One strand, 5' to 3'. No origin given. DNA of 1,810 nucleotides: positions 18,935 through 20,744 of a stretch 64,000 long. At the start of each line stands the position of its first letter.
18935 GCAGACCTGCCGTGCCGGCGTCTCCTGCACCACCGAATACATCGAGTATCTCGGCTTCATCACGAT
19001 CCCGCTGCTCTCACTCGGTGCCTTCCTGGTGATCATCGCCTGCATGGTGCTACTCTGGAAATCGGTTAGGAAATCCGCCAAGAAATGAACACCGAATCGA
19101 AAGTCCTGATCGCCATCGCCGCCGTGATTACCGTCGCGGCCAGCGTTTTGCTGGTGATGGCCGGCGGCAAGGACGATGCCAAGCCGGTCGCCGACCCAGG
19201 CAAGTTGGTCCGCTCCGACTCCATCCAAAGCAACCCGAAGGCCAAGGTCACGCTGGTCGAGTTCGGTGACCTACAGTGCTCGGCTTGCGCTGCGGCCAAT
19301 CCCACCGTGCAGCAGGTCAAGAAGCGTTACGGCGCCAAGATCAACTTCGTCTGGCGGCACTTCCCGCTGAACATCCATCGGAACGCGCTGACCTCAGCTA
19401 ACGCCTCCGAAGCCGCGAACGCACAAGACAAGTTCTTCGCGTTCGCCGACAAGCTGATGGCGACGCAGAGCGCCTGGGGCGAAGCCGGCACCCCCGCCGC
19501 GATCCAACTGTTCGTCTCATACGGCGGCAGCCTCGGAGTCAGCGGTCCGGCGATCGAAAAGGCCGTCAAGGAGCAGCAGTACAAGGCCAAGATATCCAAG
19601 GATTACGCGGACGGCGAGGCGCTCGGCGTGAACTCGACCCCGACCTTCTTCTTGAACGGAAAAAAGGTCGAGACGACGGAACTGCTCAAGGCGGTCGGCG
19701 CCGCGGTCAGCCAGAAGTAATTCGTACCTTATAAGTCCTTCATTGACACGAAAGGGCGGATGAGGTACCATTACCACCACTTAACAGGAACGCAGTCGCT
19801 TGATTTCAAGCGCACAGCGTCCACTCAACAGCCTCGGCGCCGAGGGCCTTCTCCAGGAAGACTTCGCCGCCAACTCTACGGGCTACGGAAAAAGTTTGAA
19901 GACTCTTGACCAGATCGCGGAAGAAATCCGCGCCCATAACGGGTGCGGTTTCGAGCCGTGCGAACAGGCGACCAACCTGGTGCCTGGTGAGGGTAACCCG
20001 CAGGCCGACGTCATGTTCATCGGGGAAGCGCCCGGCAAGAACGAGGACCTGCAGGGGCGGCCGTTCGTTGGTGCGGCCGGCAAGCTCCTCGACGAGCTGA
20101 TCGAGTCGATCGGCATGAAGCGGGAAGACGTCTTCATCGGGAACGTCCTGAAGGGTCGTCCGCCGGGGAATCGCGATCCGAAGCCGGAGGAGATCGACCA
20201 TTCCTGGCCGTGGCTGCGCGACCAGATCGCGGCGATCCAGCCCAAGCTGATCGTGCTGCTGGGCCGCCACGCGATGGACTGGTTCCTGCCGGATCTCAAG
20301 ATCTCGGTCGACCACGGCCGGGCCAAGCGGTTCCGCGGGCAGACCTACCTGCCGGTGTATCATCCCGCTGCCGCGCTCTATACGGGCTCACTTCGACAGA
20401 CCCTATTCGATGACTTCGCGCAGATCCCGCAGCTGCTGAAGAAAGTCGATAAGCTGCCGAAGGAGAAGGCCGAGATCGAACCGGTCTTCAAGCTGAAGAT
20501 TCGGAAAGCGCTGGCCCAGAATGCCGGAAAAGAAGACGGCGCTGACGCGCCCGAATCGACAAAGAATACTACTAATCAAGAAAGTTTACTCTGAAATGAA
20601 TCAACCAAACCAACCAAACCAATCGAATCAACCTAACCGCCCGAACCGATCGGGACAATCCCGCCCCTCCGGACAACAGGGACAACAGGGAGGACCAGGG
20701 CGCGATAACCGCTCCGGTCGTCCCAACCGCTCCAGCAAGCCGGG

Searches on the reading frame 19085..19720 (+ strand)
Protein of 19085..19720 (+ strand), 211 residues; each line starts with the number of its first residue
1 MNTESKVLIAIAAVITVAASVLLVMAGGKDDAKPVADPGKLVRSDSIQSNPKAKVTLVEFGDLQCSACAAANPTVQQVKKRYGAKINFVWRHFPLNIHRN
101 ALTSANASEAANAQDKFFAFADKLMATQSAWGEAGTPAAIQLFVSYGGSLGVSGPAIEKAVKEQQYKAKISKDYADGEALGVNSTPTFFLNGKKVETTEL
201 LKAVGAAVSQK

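Call 91: search_protein_families(library=pfam, proteins=[window:19085-19720:+], max_evalue=0.0001)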
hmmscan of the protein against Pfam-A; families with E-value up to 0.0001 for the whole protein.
window:19085-19720:+ (211 aa): 3 families
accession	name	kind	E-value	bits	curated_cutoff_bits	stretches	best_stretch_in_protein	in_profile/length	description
PF13462.12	Thioredoxin_4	-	3.8e-28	99.2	23.2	1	50-207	10-162/165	Thioredoxin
PF01323.26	DSBA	-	1.1e-12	48.5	25.6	1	56-195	1-177/191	DSBA-like thioredoxin domain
PF13098.12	Thioredoxin_2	-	7.3e-05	23.5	27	0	52-206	4-94/104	Thioredoxin-like domain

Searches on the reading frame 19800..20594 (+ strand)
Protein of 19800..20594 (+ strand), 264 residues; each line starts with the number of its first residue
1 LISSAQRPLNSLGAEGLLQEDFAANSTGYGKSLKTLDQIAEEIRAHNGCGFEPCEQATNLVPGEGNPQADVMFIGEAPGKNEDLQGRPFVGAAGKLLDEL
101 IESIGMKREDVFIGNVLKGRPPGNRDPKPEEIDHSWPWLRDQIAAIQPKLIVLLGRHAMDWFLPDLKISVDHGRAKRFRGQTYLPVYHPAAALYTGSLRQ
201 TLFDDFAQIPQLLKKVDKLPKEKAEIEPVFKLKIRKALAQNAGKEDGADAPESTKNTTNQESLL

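Call 91: search_protein_families(library=pfam, proteins=[window:19800-20594:+], max_evalue=0.0001)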
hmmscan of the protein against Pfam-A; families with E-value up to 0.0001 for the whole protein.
window:19800-20594:+ (264 aa): 1 family
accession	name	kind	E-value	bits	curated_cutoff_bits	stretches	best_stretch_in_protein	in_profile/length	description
PF03167.25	UDG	-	5.6e-36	124.2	24.3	1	62-205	1-135/141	Uracil DNA glycosylase superfamily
